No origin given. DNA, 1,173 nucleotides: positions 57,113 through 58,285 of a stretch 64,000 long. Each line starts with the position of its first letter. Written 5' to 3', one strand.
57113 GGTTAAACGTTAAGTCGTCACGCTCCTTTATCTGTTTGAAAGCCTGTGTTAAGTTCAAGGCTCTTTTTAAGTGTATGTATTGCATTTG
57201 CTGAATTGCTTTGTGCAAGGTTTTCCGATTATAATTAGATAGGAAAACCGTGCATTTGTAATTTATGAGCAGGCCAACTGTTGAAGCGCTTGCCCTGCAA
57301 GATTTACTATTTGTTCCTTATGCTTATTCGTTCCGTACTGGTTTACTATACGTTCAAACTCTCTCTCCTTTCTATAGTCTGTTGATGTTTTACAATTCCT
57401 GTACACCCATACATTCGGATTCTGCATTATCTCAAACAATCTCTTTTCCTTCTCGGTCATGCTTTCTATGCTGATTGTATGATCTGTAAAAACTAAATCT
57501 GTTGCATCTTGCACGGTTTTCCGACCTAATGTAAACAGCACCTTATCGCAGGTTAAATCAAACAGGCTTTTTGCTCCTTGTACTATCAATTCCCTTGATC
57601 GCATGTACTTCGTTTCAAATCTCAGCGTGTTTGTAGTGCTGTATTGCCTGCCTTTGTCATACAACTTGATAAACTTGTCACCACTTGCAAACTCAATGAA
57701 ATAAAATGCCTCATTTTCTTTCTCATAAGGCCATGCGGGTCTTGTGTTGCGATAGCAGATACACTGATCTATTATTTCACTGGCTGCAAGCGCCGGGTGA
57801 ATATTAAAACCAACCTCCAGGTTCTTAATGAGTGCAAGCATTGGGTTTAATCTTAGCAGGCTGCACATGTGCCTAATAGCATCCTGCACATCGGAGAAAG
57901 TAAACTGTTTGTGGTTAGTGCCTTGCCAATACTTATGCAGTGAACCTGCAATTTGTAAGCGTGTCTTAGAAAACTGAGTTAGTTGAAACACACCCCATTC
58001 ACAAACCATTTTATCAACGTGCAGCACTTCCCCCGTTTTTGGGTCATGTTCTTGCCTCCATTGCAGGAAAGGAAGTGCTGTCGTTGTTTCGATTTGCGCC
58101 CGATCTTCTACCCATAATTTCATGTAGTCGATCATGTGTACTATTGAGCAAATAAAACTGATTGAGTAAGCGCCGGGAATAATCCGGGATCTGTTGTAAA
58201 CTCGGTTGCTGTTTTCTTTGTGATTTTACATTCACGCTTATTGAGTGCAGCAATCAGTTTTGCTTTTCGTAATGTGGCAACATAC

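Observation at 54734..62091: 7.2-kb integrative element in tRNA-Ser(GCU) with perfect 24-bp att repeats, retained tRNA terminator and integrase arm-type repeats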

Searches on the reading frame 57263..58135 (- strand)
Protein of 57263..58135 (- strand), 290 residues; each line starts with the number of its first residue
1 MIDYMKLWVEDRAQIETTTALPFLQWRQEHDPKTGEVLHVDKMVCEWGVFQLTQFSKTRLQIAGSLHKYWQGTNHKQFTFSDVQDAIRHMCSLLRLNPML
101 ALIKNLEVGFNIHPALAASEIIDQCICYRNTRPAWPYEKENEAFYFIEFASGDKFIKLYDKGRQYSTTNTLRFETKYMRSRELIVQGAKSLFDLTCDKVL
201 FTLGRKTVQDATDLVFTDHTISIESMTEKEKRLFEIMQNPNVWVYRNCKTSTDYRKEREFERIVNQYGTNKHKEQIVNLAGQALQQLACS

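Call 8: search_protein_families(library=pfam, proteins=[window:57263-58135:-], max_evalue=0.1)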
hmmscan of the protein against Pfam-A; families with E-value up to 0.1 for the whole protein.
window:57263-58135:- (290 aa): 3 families
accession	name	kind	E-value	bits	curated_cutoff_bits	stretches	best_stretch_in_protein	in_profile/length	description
PF02952.23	Fucose_iso_C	-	0.021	14.9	29.3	0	68-97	110-138/143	L-fucose isomerase, C-terminal domain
PF25572.1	TPR_ZSWIM8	-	0.024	14.7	27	1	34-105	85-156/210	ZSWIM8, TPR repeats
PF05144.20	Phage_CRI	-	0.084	13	21.7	0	56-100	62-103/232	Replication-associated protein G2P N-terminal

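Call 9: search_protein_families(library=phrogs, proteins=[window:57263-58135:-], max_evalue=0.1)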
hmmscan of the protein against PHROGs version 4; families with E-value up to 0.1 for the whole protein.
window:57263-58135:- (290 aa): 0 families

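Call 11: find_related_loci(query=window:57263-58135:-, collection=viral_contigs, flank=10000)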
Query window:57263-58135:- (290 aa) in viral_contigs; peptide patterns used: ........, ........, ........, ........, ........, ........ (x = any residue, [..] = any of these).
30 stretches matched a pattern, but none encodes a relative of the query by tblastn (E <= 1e-3).

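Call 12: find_homologous_proteins(query=window:57263-58135:-)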
Query window:57263-58135:- (290 aa): 3 proteins with E <= 0.001 among 325 candidates.
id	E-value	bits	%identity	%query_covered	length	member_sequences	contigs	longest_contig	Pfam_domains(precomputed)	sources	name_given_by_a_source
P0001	2.9e-197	671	100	100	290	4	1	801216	-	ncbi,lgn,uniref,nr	ncbi:hypothetical protein IQ13_2198 [Lacibacter cauensis]|uniref:Uncharacterized protein n=1 Tax=Lac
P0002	1.4e-89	318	53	99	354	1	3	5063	-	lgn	-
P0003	1.1e-44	171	39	89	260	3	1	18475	-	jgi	jgi:hypothetical protein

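Call 13: find_encoding_contigs(protein=P0002, flank=10000)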
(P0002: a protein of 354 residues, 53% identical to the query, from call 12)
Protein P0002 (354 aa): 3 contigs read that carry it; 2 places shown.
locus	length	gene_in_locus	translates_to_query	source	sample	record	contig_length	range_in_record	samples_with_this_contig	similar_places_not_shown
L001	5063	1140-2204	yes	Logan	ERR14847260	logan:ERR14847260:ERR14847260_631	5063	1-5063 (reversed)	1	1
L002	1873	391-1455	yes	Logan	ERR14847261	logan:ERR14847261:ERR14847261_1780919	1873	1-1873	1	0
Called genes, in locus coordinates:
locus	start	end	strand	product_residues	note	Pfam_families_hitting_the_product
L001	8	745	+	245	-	-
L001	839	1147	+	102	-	-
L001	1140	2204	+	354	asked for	-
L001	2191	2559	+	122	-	-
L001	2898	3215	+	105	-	-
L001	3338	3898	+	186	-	-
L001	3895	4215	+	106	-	PF20619:DUF6804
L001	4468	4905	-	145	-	PF18812:PBECR3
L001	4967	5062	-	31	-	?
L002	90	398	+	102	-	-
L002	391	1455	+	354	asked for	-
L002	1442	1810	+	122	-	-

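Call 14: find_encoding_contigs(protein=P0003, flank=10000)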
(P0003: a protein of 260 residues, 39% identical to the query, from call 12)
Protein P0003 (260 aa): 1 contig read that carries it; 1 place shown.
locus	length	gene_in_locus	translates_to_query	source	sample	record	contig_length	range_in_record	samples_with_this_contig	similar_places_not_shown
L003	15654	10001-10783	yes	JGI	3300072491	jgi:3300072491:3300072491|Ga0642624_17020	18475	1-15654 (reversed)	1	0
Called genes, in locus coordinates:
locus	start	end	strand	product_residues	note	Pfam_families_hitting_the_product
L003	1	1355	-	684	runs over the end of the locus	PF01068:DNA_ligase_A_M, PF04679:DNA_ligase_A_C, PF21686:LigD_Prim-Pol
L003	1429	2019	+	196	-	PF12244:DUF3606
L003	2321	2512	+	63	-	-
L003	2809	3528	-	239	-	PF00730:HhH-GPD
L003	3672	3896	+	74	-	-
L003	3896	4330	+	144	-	-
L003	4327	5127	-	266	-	PF02586:SRAP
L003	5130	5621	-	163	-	-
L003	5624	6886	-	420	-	PF00817:IMS, PF11799:IMS_C, PF13438:DUF4113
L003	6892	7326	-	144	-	PF00717:Peptidase_S24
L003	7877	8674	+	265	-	-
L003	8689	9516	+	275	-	-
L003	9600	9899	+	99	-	PF12728:HTH_17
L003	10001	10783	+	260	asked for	-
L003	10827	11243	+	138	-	-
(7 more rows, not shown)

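Call 20: search_dna_similar(query=window:57263-58135:-, collection=phages, mode=protein, max_evalue=0.1)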
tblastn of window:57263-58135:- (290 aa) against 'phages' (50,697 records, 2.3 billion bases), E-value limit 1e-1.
No match.

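Call 27: search_protein_representatives(alignment_id=A1)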
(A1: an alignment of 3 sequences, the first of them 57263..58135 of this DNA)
Query: 3 sequences, 290 profile positions. Proteins with E-value up to 0.001 (for the whole library): 2742; up to 1e-10: 2018; up to 1e-30: 204. The best 150 are listed.
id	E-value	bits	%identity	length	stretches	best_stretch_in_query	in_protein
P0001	1.2e-162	556.4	-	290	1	1-290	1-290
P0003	2.3e-125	433.9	-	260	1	1-261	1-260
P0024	1.1e-103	362.8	-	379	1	1-286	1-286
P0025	1.2e-91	323.3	-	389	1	1-287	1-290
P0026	4.2e-80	285.4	-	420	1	1-287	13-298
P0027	1.3e-79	283.9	-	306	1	1-273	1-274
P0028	6.4e-79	281.5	-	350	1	1-287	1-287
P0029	1.2e-78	280.6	-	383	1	1-288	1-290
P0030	1.5e-77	277.0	-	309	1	46-284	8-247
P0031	7.2e-76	271.5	-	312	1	1-287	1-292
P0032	4.4e-71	255.8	-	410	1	1-287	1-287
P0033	1.2e-69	251.1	-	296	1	1-287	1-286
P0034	2.0e-69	250.4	-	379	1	1-288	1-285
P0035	3.1e-67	243.2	-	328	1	1-288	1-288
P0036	6.1e-67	242.2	-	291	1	2-274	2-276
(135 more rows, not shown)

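Call 29: search_solved_structures(query=A2, max_evalue=1, show_alignments=2)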
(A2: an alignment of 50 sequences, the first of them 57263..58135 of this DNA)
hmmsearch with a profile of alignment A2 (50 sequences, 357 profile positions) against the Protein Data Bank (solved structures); distinct sequences matched with E-value up to 1: 0.

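Call 30: search_protein_families(library=pfam, alignment_id=A2, max_evalue=0.01)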
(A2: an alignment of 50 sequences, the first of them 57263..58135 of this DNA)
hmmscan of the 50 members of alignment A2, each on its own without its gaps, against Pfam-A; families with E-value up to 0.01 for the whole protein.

A. member 1, window:57263-58135:- (290 aa): 0 families

B. families by the number of members that match (of 50 scanned): 6 families
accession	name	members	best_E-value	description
PF14659.12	Phage_int_SAM_3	1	0.0011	Phage integrase, N-terminal SAM-like domain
PF12773.13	DZR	1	0.0032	Double zinc ribbon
PF08192.17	Peptidase_S64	1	0.0033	Peptidase family S64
PF05919.16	Mitovir_RNA_pol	1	0.006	Mitovirus RNA-dependent RNA polymerase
PF02486.25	Rep_trans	1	0.0081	Replication initiation factor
PF17599.7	DUF5495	1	0.0083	Family of unknown function (DUF5495)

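Call 37: predict_structure(alignment_id=A2)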
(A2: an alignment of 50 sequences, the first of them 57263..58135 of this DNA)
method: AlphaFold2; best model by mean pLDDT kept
length: 290 residues; sequences in the alignment: 50
mean_pLDDT: 95.1   pTM: 0.90
mean pLDDT of the five models: 95.1, 94.9, 94.9, 94.8, 94.7
residues with pLDDT >= 90: 263; 70-90: 21; 50-70: 5; < 50: 1
segments of 3 or more residues with pLDDT < 50: none
pLDDT, mean of each block of 10 residues (from residue 1): 96 98 97 92 97 98 98 93 98 99 98 96 96 72 86 95 91 96 97 98 98 98 98 97 90 97 98 98 96
secondary structure, 60 per line:
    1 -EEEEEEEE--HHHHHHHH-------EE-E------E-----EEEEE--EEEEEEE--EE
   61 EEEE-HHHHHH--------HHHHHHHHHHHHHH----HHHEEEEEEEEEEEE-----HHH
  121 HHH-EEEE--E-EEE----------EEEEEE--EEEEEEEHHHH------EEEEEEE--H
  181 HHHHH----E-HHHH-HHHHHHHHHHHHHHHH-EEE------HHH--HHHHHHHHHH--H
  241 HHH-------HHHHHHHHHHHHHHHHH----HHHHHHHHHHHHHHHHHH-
elements in order: E2-9 H12-19 E43-47 E50-56 E59-64 H66-71 H80-93 E101-112 H118-123 E125-128 E133-135 E146-151 E154-160 H161-164 E171-177 H180-185 H192-195 H197-212 E214-216 H228-237 H240-243 H251-267 H272-289

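Call 55: search_protein_families(library=padloc, proteins=[window:57263-58135:-], max_evalue=0.01)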
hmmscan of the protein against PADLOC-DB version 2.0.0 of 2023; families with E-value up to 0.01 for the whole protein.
window:57263-58135:- (290 aa): 0 families

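Call 56: search_protein_families(library=ncbifam, proteins=[window:57263-58135:-], max_evalue=0.01)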
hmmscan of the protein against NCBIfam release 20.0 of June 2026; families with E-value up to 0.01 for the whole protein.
window:57263-58135:- (290 aa): 0 families

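Call 60: find_related_loci(query=A4, collection=genome_contigs, flank=10000)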
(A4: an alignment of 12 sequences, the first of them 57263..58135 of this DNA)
Query A4 (290 aa) in genome_contigs; peptide patterns used: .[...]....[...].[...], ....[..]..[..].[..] (x = any residue, [..] = any of these).
80 stretches matched a pattern; 67 encode a relative of the query (tblastn E <= 1e-3); 67 distinct loci.
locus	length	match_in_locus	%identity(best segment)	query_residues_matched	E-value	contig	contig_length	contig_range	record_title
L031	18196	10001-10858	50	1-287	2e-94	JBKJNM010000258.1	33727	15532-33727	MAG: Lacibacter sp. isolate ant_bin.372 k117_2724222, whole genome shotgun sequence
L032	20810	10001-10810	42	1-269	2e-62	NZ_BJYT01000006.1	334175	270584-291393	Segetibacter aerophilus strain NBRC 106135 sequence06, whole genome shotgun sequence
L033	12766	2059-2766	34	60-290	1e-32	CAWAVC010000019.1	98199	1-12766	MAG: uncultured Bacteroidales bacterium isolate MFD01188.bin.2.56 genome assembly, contig: contig_45678, whole genome sh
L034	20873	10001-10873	28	1-290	5e-31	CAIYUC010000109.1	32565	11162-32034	MAG: uncultured Bacteroidales bacterium isolate A14_bin-1928 genome assembly, contig: bin-1928:109/244, whole genome sho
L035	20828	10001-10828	29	1-279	1e-30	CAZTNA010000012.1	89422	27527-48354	MAG TPA_asm: uncultured Chitinophaga sp. isolate SRP189682_co1_341 genome assembly, contig: NODE_174_length_89422_cov_10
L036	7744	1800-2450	32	62-279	7e-30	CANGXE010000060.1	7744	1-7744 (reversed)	MAG: Bacteroidetes bacterium isolate RE-15aug16-101 genome assembly, contig: RE-15aug16-C17125, whole genome shotgun seq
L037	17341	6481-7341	30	1-290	3e-28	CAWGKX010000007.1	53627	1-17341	MAG: uncultured Bacteroidales bacterium isolate MFD01872.bin.2.78 genome assembly, contig: contig_150479, whole genome s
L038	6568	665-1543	31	1-277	5e-28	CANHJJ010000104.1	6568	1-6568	MAG: Bacteroidetes bacterium isolate RE-23may17-51 genome assembly, contig: RE-23may17-C71108, whole genome shotgun sequ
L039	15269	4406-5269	29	1-287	9e-28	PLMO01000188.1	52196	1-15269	MAG: Bacteroidales bacterium isolate fen_979 73.20120800_E2X.55_contig_5250, whole genome shotgun sequence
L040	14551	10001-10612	31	60-259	3e-25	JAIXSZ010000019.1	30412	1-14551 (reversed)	MAG: Sphingobacteriales bacterium isolate C8_MAG_00020 pond_C8_MAG_00020_000000000079, whole genome shotgun sequence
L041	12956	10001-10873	26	1-287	8e-25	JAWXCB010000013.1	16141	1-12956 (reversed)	MAG: Chitinophagales bacterium isolate MP9P1.11 k99_115122, whole genome shotgun sequence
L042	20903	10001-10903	26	1-288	2e-24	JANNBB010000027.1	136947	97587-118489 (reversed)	MAG: Bacteroidota bacterium isolate OTE_78_metabat_381 OTE_78_k141_1995831, whole genome shotgun sequence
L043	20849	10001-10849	26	1-287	7e-24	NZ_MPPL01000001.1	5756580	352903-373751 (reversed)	Mucilaginibacter polytrichastri strain RG4-7 Scaffold1, whole genome shotgun sequence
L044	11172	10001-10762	26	31-287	1e-23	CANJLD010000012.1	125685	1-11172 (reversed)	MAG: Bacteroidetes bacterium isolate RH-23may17-677 genome assembly, contig: RH-23may17-C898, whole genome shotgun seque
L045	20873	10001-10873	27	1-290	6e-26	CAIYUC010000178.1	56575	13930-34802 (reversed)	MAG: uncultured Bacteroidales bacterium isolate A14_bin-1928 genome assembly, contig: bin-1928:178/244, whole genome sho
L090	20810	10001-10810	23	1-264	3e-11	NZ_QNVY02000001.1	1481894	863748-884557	Flavobacterium petrolei strain Kopri-42 1, whole genome shotgun sequence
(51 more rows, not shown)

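Call 89: search_protein_families(library=pfam, alignment_id=A5, max_evalue=0.0001)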
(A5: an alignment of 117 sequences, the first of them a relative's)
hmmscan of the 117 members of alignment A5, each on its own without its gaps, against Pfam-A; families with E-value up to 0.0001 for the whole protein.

A. member 1, L031:11132-11491:+ (119 aa): 0 families

B. families by the number of members that match (of 117 scanned): 74 families (the first 25 are shown)
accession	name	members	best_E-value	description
PF00589.27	Phage_integrase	6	5.5e-18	Phage integrase family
PF13102.12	Phage_int_SAM_5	5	1.5e-20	Phage integrase SAM-like domain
PF17293.8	Arm-DNA-bind_5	5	1.1e-19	Arm DNA-binding domain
PF12987.12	DUF3871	3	1.4e-137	Domain of unknown function, B. Theta Gene description (DUF3871)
PF13479.12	AAA_24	3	5.9e-18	AAA domain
PF19512.4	DUF6046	2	1.2e-34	Domain of unknown function (DUF6046)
PF13384.12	HTH_23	2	7.3e-14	Homeodomain-like domain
PF06056.18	Terminase_5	2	2.2e-12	Putative ATPase subunit of terminase (gpP-like)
PF18962.6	Por_Secre_tail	2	1.3e-11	Secretion system C-terminal sorting domain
PF13518.12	HTH_28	2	9.8e-09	Helix-turn-helix domain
PF00196.25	GerE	2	1e-07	Bacterial regulatory proteins, luxR family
PF00171.27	Aldedh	1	7.4e-132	Aldehyde dehydrogenase family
PF25021.1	TEN_NHL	1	3.9e-94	Teneurin NHL domain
PF01436.27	NHL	1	1.5e-81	NHL repeat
PF20280.3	CTD4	1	1.7e-47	C-terminal domain 4 of the ABC-three component (ABC-3C) systems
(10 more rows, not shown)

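Call 100: fold_search(model_id=the predicted structure, library=viral)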
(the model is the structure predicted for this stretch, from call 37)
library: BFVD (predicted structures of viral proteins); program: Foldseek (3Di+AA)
matches with E <= 10: 522; with E <= 0.001: 17
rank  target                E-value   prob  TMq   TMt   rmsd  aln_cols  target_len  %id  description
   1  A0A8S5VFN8            8.5e-08  1.00  0.44  0.37  10.2       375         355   10  Replication-associated protein G2P [Inoviridae sp. ct0MH15]
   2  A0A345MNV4            1.2e-06  1.00  0.41  0.40  14.1       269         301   10  (no name in the UniProt tables at hand)
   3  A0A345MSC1            2.2e-06  1.00  0.52  0.47   7.9       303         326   14  (no name in the UniProt tables at hand)
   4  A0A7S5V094            4.6e-06  1.00  0.41  0.28  13.2       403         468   11  (no name in the UniProt tables at hand)
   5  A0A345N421            6.1e-06  1.00  0.43  0.43  20.9       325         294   11  (no name in the UniProt tables at hand)
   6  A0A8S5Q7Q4            6.8e-06  1.00  0.40  0.30  11.5       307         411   12  GST REP [Inoviridae sp. ctsTh7]
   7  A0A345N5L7            1.8e-05  1.00  0.38  0.37  20.3       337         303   13  (no name in the UniProt tables at hand)
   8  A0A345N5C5            2.8e-05  1.00  0.34  0.26  20.1       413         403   12  (no name in the UniProt tables at hand)
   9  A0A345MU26            5.4e-05  1.00  0.36  0.28  19.9       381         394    9  (no name in the UniProt tables at hand)
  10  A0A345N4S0            6.8e-05  1.00  0.50  0.40   7.0       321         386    9  (no name in the UniProt tables at hand)
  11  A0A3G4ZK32            1.1e-04  1.00  0.29  0.38   6.8       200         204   10  Uncharacterized protein [Terrestrivirus sp.]
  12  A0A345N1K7            2.3e-04  1.00  0.40  0.40  15.9       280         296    8  (no name in the UniProt tables at hand)
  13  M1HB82                2.5e-04  1.00  0.31  0.30   9.5       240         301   11  (no name in the UniProt tables at hand)
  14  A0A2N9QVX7            2.5e-04  0.96  0.26  0.17  21.7       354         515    8  (no name in the UniProt tables at hand)
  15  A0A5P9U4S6            2.8e-04  1.00  0.31  0.42   7.3       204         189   12  (no name in the UniProt tables at hand)
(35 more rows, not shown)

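Call 113: search_dna_similar(query=window:57263-58135:-, collection=plasmids, mode=protein, max_evalue=0.001, max_rows=15)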
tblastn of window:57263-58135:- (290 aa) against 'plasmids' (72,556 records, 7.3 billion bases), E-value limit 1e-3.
No match.

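Call 114: search_dna_similar(query=L090:10001-10891:+, collection=plasmids, mode=protein, max_evalue=0.001, max_rows=10)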
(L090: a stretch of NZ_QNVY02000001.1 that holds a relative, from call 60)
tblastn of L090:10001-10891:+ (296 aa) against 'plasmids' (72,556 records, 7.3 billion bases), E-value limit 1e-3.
No match.

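Call 115: search_dna_similar(query=L034:10001-10918:+, collection=plasmids, mode=protein, max_evalue=0.001, max_rows=10)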
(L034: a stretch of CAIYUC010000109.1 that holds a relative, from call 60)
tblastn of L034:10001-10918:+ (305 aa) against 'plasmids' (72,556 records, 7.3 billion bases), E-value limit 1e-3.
No match.

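Call 116: search_dna_similar(query=L034:10001-10918:+, collection=phages, mode=protein, max_evalue=0.001, max_rows=10)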
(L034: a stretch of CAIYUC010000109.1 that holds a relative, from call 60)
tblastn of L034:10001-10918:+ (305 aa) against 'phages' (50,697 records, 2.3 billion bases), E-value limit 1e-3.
Records with a match: 1; places in all: 1; records where one place covers at least 80% of the query: 0.
Best place of each record, by identity: <60% 1.
By first word of the organism name: Bacteriophage 1.
By host as written in the record: - 1.
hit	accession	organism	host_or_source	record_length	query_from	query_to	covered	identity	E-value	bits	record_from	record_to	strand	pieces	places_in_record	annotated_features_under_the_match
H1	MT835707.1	Bacteriophage sp.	human fecal samples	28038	58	282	74%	26.2%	2e-4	49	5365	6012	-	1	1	record has no annotation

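Call 122: search_protein_families(library=pfam, proteins=[L001:3338-3898:+, L001:4468-4905:-, L031:8313-9257:+], max_evalue=0.01)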
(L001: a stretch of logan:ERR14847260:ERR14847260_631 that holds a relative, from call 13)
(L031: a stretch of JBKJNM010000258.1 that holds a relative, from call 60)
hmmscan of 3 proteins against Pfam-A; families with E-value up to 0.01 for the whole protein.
L001:3338-3898:+ (186 aa): 0 families

L001:4468-4905:- (145 aa): 1 family
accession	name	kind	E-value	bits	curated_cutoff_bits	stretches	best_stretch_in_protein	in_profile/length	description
PF18812.6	PBECR3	-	1.8e-12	47.6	30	1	27-144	2-108/115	phage-Barnase-EndoU-ColicinE5/D-RelE like nuclease3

L031:8313-9257:+ (314 aa): 0 families
